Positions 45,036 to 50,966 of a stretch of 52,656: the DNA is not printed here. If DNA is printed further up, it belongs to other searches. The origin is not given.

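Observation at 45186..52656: Adjacent SF1 helicase pair: a UvrD-like ATPase and a ~1876-aa DUF4011/Upf1-like helicase/REase-like/DUF3320 giant, a candidate uncharacterised nucleic-acid surveillance module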

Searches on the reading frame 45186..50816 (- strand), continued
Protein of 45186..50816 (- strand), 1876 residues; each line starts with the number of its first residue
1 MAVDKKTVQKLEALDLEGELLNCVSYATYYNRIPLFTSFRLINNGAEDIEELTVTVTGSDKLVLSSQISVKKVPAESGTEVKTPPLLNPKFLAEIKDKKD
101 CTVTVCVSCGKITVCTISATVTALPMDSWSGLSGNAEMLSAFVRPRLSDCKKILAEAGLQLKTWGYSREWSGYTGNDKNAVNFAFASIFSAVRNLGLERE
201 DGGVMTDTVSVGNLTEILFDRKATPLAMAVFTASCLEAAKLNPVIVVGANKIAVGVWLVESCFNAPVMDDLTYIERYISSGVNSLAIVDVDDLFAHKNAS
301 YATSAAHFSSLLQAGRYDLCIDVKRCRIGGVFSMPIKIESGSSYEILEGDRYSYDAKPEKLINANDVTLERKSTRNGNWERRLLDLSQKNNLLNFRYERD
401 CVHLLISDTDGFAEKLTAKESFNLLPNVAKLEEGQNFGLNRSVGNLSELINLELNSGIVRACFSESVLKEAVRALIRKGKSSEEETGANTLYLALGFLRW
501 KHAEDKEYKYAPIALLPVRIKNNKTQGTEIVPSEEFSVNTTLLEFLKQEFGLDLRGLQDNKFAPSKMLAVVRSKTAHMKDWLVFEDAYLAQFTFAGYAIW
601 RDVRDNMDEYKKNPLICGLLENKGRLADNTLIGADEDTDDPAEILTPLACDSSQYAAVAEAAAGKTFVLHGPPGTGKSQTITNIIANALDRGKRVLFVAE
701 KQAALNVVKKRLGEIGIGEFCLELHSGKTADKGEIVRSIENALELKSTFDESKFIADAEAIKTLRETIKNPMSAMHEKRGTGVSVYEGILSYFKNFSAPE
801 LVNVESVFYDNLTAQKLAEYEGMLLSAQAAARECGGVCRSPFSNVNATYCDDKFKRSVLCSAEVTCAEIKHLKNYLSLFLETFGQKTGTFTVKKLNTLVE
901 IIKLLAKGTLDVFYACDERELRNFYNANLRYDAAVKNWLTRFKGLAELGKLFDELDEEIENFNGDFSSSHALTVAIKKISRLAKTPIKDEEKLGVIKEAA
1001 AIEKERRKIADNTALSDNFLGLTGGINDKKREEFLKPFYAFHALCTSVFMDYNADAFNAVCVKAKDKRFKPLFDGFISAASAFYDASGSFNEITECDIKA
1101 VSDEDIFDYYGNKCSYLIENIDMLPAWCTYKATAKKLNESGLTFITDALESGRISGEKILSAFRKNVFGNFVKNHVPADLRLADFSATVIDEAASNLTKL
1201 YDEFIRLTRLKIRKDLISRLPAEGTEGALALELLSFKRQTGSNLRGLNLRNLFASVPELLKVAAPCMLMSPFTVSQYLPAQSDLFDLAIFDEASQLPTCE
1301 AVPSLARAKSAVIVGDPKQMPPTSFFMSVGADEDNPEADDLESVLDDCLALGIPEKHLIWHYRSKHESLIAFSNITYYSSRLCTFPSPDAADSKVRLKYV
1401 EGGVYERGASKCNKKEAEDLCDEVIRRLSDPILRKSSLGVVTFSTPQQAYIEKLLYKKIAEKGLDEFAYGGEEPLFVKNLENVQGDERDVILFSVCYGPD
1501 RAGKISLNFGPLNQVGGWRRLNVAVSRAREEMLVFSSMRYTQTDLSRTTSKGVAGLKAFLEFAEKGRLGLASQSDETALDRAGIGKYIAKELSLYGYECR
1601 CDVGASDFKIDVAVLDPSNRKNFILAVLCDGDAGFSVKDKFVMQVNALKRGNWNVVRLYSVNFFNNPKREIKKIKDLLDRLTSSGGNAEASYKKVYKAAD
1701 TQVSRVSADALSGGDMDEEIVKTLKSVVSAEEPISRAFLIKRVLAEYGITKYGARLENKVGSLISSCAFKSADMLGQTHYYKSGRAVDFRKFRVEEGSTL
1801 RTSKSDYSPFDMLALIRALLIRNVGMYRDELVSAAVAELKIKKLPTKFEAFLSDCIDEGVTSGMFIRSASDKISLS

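Call 90: find_encoding_contigs(protein=P0303, flank=6000, max_places=1)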
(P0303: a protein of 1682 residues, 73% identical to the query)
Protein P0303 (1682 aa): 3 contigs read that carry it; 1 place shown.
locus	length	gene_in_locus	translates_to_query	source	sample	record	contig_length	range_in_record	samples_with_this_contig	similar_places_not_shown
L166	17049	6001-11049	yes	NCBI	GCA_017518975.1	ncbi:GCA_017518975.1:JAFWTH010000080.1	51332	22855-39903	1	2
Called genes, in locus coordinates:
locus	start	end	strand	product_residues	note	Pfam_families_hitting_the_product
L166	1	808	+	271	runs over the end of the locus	PF08238:Sel1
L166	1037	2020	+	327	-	PF13280:WYL, PF25583:WCX (faint)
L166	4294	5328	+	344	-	PF10117:McrBC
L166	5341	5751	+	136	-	-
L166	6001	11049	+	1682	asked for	PF13195:DUF4011, PF13086:AAA_11, PF13245:AAA_19 (faint), PF13604:AAA_30 (faint), PF13086:AAA_11, PF13087:AAA_12, PF18741:MTES_1575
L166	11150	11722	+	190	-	-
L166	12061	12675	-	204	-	PF01813:ATP-synt_D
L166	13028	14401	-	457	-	PF00006:ATP-synt_ab, PF22919:ATP-synt_VA_C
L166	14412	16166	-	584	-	PF02874:ATP-synt_ab_N (weak), PF16886:ATP-synt_ab_Xtn, PF00006:ATP-synt_ab, PF22919:ATP-synt_VA_C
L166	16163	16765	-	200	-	-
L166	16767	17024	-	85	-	PF01990:ATP-synt_F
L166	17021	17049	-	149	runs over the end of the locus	PF00137:ATP-synt_C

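Call 91: find_encoding_contigs(protein=P0312, flank=6000, max_places=1)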
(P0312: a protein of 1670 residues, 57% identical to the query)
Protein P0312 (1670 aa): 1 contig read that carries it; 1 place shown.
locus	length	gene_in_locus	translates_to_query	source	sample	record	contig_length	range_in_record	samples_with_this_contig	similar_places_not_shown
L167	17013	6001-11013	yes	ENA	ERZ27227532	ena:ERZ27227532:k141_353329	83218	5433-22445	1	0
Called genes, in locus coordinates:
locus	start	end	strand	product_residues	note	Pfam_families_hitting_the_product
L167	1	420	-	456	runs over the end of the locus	PF03062:MBOAT, PF13813:MBOAT_2 (weak)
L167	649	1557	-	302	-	PF13349:DUF4097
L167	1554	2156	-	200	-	PF22564:HAAS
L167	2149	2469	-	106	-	PF03551:PadR, PF13601:HTH_34 (weak), PF22194:WHD_F93 (faint)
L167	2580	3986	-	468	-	PF01554:MatE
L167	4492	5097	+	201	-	-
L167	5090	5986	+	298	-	PF08843:AbiEii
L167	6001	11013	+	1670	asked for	PF13195:DUF4011, PF13086:AAA_11, PF13245:AAA_19 (faint), PF13604:AAA_30 (faint), PF13086:AAA_11, PF13087:AAA_12, PF18741:MTES_1575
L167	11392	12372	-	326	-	PF02540:NAD_synthase (weak), PF01171:ATP_bind_3 (weak), PF00958:GMP_synt_C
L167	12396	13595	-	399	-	PF01996:F420_ligase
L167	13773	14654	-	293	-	PF00246:Peptidase_M14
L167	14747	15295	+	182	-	PF28549:NDPSase_N, PF00293:NUDIX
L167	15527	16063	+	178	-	PF07155:ECF-ribofla_trS, PF12822:ECF_trnsprt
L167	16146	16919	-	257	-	PF00005:ABC_tran, PF02463:SMC_N, PF13304:AAA_21 (weak)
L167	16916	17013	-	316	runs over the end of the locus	PF02653:BPD_transp_2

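Call 92: find_encoding_contigs(protein=P0323, flank=6000, max_places=1)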
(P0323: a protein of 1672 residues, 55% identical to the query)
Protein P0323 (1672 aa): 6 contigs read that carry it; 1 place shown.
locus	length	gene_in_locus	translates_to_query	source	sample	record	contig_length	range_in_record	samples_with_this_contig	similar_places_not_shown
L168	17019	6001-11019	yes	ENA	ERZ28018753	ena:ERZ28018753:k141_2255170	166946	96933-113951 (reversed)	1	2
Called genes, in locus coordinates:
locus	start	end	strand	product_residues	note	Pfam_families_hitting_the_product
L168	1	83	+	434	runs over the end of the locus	PF07690:MFS_1, PF13347:MFS_2 (faint)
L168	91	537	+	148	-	PF02580:Tyr_Deacylase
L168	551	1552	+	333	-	PF01522:Polysacc_deac_1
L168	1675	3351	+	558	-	PF00149:Metallophos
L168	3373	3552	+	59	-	-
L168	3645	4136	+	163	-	PF04542:Sigma70_r2, PF08281:Sigma70_r4_2 (weak)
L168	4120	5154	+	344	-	PF13490:zf-HC2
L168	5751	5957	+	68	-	-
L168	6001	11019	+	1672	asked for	PF13195:DUF4011, PF13086:AAA_11, PF13245:AAA_19 (faint), PF13604:AAA_30 (faint), PF13086:AAA_11, PF13087:AAA_12, PF18741:MTES_1575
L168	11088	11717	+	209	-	-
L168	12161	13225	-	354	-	PF02899:Phage_int_SAM_1 (faint), PF00589:Phage_integrase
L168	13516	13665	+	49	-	-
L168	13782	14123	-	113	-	PF01476:LysM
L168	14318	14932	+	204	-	PF01726:LexA_DNA_bind, PF00717:Peptidase_S24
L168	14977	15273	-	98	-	PF07876:Dabb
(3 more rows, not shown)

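Call 94: search_dna_similar(query=window:45189-50816:-, collection=plasmids, mode=protein, max_rows=25, max_evalue=1e-20)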
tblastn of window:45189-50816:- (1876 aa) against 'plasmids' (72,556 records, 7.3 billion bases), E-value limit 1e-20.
Records with a match: 491; places in all: 526; records where one place covers at least 80% of the query: 15.
Best place of each record, by identity: <60% 491.
By first word of the organism name: Klebsiella 238; Ralstonia 108; Acinetobacter 35; Rhizobium 20; Raoultella 11; Mesorhizobium 6; Paracoccus 6; Vibrio 5; Variovorax 5; Thioclava 4; and 40 more.
By predicted mobility (MOB-suite, as given by PLSDB): conjugative 210; non-mobilizable 144; mobilizable 137.
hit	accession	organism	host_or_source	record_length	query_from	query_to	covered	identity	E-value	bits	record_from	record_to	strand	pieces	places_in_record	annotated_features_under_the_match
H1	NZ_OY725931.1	Bacteroides finegoldii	-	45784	9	1860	84%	33.1%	2e-140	862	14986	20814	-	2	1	DUF3320 domain-containing protein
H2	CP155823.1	Thioclava sp. 'Guangxiensis'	Bruguiera gymnorhiza,pure ...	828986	16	1801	95%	28.9%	1e-177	608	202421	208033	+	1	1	DUF3320 domain-containing protein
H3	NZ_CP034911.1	Sinorhizobium alkalisoli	single cell,root nodule of Sesbania ...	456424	4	1746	93%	29.4%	0e+0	629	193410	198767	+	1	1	DUF3320 domain-containing protein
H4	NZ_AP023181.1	Paraburkholderia sp. PGU19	Physopelta gutta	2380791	2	1868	82%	32.0%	2e-110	718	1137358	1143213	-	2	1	none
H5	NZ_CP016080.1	Mesorhizobium loti NZP2037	Lotus,cell culture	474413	4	1668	89%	29.4%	9e-176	603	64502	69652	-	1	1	DUF3320 domain-containing protein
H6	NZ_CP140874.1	Rhizobium beringeri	Trifolium pratense,whole organism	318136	9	1701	90%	28.7%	0e+0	653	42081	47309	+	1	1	DUF3320 domain-containing protein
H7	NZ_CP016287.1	Rhizobium leguminosarum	Vavilovia formosa,cell culture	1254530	9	1693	90%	28.6%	0e+0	646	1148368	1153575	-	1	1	record has no annotation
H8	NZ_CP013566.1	Rhizobium phaseoli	Phaseolus vulgaris,Whole ...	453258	25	1664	87%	29.4%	4e-174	598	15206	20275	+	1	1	DUF3320 domain-containing protein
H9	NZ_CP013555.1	Rhizobium phaseoli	-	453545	25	1664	87%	29.4%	4e-174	598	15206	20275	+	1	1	DUF3320 domain-containing protein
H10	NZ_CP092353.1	Rhizobium sp. C104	Cell culture,nodule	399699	25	1664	87%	29.4%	6e-175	600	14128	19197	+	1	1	DUF3320 domain-containing protein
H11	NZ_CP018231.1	Rhizobium leguminosarum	Vavilovia formosa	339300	9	1693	88%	28.9%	5e-139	655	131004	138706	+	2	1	DUF3320 domain-containing protein | DUF4011 domain-containing protein | istA: IS21 family transposase | istB: IS21-like element helper ATPase IstB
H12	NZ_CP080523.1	Mesorhizobium sp. AR10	Astragalus sp.,Cell culture,root nodule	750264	18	1664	88%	29.0%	2e-162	562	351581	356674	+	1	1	DUF3320 domain-containing protein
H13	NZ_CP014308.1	Burkholderia sp. PAMC 26561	single cell,lichen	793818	6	1715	81%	31.0%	2e-102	687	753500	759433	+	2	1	DUF3320 domain-containing protein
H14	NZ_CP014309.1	Burkholderia sp. PAMC 26561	single cell,lichen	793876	6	1715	81%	31.0%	2e-102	687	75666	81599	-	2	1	DUF3320 domain-containing protein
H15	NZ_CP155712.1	Klebsiella quasipneumoniae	Homo sapiens,urine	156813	24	1735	83%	29.3%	3e-94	624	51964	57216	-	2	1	DUF3320 domain-containing protein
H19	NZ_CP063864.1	Klebsiella pneumoniae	panda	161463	24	1681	80%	29.5%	2e-93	622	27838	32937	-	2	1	DUF3320 domain-containing protein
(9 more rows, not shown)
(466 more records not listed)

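Call 95: get_annotated_region(hit=H1, flank=8000)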
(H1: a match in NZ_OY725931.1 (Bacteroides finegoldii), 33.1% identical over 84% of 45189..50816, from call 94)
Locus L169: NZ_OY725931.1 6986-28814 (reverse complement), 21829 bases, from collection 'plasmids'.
description: Bacteroides finegoldii strain Bacteroides finegoldii TSDC17.2-1.1 plasmid 29, complete sequence
organism: Bacteroides finegoldii (NCBI taxid 338188)
taxonomy: Bacteria; Bacteroidota; Bacteroidia; Bacteroidales; Bacteroidaceae; Bacteroides; Bacteroides finegoldii
host: -; source: -; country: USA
typing (MOB-suite, as given by PLSDB): non-mobilizable
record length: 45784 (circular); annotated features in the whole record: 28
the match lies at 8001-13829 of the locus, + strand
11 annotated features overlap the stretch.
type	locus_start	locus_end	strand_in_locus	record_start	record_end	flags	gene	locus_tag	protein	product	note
CDS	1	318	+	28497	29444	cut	-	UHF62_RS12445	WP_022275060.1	glycoside hydrolase family 16 protein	-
CDS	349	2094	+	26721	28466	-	-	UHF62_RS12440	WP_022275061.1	fimbrillin family protein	-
CDS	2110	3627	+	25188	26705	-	-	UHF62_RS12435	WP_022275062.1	hypothetical protein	-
CDS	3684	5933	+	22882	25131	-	bglX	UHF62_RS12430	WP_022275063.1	beta-glucosidase BglX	GO:0005975 - carbohydrate metabolic process [Evidence IEA]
CDS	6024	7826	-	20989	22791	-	rpsA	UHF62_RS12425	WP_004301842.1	30S ribosomal protein S1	-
CDS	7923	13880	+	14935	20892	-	-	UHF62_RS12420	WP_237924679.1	DUF3320 domain-containing protein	-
CDS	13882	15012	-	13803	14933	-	-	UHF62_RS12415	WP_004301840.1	reverse transcriptase family protein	-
CDS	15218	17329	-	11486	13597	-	-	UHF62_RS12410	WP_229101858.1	DUF5686 family protein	-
CDS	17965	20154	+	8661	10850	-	-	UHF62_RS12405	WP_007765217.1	glutamine synthetase III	-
CDS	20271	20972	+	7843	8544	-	-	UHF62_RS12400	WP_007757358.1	Crp/Fnr family transcriptional regulator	GO:0006355 - regulation of DNA-templated transcription [Evidence IEA]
CDS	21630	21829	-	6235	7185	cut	trxB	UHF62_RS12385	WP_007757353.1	thioredoxin-disulfide reductase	-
